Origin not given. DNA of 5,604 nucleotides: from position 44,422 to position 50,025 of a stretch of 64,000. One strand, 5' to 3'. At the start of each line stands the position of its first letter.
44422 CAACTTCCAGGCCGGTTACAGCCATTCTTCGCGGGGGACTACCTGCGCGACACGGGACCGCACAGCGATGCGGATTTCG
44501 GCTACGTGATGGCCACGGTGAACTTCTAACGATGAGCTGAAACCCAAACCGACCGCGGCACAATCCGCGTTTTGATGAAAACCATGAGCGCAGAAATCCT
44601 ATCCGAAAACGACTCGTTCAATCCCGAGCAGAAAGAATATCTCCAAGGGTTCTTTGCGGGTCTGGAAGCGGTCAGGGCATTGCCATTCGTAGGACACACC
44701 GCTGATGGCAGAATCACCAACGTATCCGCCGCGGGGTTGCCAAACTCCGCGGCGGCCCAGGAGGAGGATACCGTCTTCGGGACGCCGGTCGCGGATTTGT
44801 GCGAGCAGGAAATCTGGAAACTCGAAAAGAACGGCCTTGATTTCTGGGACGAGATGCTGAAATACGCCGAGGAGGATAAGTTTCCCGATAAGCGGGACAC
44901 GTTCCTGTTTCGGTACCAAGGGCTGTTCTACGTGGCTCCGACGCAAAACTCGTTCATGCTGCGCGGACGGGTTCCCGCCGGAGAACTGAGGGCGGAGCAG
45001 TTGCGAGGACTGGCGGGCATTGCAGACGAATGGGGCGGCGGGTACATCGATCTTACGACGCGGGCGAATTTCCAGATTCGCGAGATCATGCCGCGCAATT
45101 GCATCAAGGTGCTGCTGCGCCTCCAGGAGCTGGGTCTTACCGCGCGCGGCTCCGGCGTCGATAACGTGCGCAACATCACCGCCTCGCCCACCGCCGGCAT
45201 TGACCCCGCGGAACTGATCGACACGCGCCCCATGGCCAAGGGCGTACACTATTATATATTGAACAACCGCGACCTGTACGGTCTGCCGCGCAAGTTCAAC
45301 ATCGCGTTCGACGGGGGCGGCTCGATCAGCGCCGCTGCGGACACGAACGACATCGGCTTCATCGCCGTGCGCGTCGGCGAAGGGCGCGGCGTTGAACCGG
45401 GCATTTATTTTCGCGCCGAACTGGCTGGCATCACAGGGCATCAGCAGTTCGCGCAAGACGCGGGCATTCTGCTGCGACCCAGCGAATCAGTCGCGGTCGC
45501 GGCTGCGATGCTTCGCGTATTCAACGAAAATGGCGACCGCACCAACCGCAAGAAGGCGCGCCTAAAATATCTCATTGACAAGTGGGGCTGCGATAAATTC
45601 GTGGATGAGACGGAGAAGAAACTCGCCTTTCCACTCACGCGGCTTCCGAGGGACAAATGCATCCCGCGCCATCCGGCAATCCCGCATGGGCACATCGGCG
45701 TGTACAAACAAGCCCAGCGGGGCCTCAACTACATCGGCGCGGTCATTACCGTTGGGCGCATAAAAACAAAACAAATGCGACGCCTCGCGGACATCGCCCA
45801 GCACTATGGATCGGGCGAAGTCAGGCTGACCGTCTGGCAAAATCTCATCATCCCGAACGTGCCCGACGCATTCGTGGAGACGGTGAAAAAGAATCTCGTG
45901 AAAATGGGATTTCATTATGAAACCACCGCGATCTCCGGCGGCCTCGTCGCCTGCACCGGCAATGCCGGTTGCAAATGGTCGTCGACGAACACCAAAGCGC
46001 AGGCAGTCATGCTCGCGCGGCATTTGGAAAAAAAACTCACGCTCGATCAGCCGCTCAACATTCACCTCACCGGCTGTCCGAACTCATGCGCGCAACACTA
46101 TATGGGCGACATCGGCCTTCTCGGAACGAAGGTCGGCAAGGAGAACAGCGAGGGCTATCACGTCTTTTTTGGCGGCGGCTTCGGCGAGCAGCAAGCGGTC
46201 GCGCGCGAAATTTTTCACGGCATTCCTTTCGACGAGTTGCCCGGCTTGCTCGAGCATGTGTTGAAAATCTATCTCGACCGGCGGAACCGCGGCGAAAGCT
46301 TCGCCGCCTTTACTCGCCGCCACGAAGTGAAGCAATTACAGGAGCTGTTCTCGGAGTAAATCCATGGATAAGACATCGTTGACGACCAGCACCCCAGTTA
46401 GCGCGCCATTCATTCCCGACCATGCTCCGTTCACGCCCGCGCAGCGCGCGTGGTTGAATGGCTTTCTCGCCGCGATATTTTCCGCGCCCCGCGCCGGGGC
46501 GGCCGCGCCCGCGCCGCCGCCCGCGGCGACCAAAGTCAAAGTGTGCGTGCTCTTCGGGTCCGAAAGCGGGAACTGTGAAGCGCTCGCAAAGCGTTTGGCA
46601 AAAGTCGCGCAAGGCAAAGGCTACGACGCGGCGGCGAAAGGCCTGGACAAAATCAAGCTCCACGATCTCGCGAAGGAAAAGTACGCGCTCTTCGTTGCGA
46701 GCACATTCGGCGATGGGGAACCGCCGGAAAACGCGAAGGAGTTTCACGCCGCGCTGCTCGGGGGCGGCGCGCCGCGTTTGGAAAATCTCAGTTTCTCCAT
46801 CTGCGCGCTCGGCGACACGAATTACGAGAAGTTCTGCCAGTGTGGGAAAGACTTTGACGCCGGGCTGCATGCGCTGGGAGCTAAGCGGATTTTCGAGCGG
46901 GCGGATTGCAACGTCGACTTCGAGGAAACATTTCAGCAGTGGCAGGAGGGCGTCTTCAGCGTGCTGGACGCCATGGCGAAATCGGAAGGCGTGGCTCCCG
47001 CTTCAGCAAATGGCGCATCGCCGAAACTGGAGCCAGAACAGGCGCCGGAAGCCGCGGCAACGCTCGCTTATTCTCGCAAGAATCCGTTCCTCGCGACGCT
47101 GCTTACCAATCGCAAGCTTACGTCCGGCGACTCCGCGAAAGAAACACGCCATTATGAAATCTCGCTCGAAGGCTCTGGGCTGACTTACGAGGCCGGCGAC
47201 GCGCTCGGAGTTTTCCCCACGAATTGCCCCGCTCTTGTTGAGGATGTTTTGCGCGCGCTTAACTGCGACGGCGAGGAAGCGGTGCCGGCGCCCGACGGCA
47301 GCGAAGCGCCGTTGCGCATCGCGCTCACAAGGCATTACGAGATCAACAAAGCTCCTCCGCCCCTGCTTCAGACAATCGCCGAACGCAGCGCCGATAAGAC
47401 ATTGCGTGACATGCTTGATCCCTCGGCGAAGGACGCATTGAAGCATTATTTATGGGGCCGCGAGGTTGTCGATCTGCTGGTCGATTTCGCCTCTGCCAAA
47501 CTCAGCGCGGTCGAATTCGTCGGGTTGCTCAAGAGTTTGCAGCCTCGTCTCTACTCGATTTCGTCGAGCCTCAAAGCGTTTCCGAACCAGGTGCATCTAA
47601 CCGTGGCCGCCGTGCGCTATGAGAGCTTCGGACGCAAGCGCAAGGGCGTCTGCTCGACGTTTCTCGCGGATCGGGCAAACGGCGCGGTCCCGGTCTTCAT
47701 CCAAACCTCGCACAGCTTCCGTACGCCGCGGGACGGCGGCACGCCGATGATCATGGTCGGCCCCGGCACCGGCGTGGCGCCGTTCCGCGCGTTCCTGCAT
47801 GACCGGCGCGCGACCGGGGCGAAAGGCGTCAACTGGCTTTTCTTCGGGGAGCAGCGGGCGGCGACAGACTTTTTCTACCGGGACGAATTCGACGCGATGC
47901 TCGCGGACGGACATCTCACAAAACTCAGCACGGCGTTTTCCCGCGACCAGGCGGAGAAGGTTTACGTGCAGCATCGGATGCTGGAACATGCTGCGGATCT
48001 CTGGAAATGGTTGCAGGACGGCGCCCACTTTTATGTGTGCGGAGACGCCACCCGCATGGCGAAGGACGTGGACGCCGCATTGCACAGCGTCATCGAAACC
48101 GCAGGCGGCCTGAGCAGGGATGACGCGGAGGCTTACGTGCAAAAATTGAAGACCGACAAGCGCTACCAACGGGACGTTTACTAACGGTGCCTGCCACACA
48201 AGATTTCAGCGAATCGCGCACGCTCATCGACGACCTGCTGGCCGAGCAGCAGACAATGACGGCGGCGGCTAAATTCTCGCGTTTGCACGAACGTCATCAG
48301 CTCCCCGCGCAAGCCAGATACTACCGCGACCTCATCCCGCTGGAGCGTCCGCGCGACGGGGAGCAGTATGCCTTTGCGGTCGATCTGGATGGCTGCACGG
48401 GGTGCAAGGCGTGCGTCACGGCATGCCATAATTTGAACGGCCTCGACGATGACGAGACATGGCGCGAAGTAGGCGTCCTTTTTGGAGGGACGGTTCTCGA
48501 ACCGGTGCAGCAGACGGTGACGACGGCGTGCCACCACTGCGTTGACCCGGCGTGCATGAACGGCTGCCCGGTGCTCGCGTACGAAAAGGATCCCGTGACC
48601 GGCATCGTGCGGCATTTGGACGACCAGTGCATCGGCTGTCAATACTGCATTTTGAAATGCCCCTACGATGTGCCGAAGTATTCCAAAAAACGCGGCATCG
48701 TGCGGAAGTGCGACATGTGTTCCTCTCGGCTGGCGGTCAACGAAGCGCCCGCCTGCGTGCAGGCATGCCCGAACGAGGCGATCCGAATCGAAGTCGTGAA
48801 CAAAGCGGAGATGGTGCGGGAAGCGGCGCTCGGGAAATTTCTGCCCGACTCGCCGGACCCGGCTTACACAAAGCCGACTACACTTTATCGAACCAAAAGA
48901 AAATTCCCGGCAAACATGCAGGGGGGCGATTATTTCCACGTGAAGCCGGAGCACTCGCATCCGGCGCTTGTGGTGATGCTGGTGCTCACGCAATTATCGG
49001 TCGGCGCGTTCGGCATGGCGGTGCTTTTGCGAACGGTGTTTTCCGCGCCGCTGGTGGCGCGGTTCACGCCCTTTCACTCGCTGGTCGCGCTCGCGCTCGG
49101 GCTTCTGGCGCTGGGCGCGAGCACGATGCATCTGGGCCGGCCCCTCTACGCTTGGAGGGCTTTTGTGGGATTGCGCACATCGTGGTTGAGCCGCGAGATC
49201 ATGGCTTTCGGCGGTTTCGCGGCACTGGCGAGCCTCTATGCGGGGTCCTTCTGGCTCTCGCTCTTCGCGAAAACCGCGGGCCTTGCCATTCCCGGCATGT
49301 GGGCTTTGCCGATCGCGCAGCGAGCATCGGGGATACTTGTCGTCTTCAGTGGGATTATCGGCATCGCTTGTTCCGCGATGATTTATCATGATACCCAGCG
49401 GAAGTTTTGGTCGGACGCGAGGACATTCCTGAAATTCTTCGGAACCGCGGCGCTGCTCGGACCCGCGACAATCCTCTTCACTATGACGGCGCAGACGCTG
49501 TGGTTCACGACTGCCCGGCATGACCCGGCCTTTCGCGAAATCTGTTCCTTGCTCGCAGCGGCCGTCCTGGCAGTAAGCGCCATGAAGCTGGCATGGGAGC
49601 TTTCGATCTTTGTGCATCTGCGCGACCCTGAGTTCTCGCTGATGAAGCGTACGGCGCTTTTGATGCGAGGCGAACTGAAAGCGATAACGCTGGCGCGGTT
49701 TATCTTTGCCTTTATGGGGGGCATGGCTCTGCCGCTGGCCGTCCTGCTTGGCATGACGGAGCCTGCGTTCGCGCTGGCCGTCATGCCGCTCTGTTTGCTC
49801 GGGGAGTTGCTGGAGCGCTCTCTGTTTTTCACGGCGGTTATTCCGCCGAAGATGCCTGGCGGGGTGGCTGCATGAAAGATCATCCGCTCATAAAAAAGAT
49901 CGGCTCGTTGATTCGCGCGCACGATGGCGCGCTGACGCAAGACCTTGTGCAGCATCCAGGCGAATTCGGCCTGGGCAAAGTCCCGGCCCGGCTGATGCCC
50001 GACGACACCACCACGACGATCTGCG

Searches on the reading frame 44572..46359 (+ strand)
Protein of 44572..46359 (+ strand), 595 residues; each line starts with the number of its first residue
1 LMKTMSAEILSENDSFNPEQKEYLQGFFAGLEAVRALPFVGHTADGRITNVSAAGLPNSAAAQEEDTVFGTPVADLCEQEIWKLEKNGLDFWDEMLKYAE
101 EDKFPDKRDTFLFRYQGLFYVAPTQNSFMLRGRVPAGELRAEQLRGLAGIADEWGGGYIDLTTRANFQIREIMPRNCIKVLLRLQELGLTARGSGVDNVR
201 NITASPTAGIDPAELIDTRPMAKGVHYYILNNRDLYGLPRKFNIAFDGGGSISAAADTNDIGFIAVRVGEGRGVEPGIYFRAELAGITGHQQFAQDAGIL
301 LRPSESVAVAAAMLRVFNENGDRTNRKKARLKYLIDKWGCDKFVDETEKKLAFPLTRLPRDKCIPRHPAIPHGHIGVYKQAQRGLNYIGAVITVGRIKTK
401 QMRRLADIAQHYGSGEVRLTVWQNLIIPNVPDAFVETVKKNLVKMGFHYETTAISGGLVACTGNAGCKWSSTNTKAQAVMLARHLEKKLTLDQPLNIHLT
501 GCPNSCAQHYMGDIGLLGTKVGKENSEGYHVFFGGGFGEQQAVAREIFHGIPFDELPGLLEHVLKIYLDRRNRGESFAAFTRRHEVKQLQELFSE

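Call 72: search_protein_families(library=pfam, proteins=[window:44572-46359:+], max_evalue=0.0001)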
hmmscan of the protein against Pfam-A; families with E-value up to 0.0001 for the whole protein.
window:44572-46359:+ (595 aa): 2 families
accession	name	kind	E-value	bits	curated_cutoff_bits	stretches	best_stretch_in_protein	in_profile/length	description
PF01077.27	NIR_SIR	-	1.9e-49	167.6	27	2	196-352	2-155/158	Nitrite and sulphite reductase 4Fe-4S domain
PF03460.22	NIR_SIR_ferr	-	5.2e-40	135.5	24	2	378-442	1-66/69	Nitrite/Sulfite reductase ferredoxin-like half domain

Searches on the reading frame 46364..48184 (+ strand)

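Call 72: search_protein_families(library=pfam, proteins=[window:46364-48184:+], max_evalue=0.0001)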
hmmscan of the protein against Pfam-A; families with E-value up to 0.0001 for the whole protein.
window:46364-48184:+ (606 aa): 3 families
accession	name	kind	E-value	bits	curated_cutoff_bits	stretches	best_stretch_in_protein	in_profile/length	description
PF00667.26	FAD_binding_1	-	1.3e-35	123.5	32.3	1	237-433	4-222/222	FAD binding domain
PF00258.30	Flavodoxin_1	-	3.5e-28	99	25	1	62-193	1-143/143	Flavodoxin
PF00175.26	NAD_binding_1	-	1.8e-16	61.2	22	1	464-569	1-107/109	Oxidoreductase NAD-binding domain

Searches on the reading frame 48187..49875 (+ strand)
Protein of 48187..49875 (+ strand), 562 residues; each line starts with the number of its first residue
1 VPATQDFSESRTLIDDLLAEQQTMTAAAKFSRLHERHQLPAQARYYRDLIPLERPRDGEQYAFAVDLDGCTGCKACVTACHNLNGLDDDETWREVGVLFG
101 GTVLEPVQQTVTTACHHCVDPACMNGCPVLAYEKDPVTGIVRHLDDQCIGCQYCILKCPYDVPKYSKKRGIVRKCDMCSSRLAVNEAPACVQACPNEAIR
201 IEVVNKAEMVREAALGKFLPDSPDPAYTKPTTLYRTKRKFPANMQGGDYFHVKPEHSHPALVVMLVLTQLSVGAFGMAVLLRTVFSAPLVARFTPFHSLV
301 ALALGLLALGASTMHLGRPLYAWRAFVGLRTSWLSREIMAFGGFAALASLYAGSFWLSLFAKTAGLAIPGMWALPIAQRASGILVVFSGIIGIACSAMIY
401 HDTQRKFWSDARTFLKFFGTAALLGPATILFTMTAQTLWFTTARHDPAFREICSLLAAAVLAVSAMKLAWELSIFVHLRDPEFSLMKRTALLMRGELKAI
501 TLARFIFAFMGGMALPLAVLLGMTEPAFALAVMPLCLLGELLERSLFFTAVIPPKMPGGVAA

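Call 72: search_protein_families(library=pfam, proteins=[window:48187-49875:+], max_evalue=0.0001)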
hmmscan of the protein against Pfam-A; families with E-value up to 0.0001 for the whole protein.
window:48187-49875:+ (562 aa): 7 families
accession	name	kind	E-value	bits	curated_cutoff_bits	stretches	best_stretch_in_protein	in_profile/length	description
PF13247.11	Fer4_11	-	4.3e-20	72.2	26.2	1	111-201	6-97/100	4Fe-4S dicluster domain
PF04976.17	DmsC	-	7e-13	49.1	22.3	1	260-548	9-273/275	DMSO reductase anchor subunit (DmsC)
PF13237.11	Fer4_10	-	8.5e-11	42.1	25.5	1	112-159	6-53/53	4Fe-4S dicluster domain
PF12838.12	Fer4_7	-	1.5e-10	41.8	27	0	115-162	2-52/52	4Fe-4S dicluster domain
PF13187.11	Fer4_9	-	2.1e-09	37.7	27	1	147-199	1-52/52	4Fe-4S dicluster domain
PF12797.12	Fer4_2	-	3.8e-05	23.8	24.5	0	62-81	2-21/22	4Fe-4S binding domain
PF00037.32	Fer4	-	4.8e-05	23.4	21.1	0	146-163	6-23/24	4Fe-4S binding domain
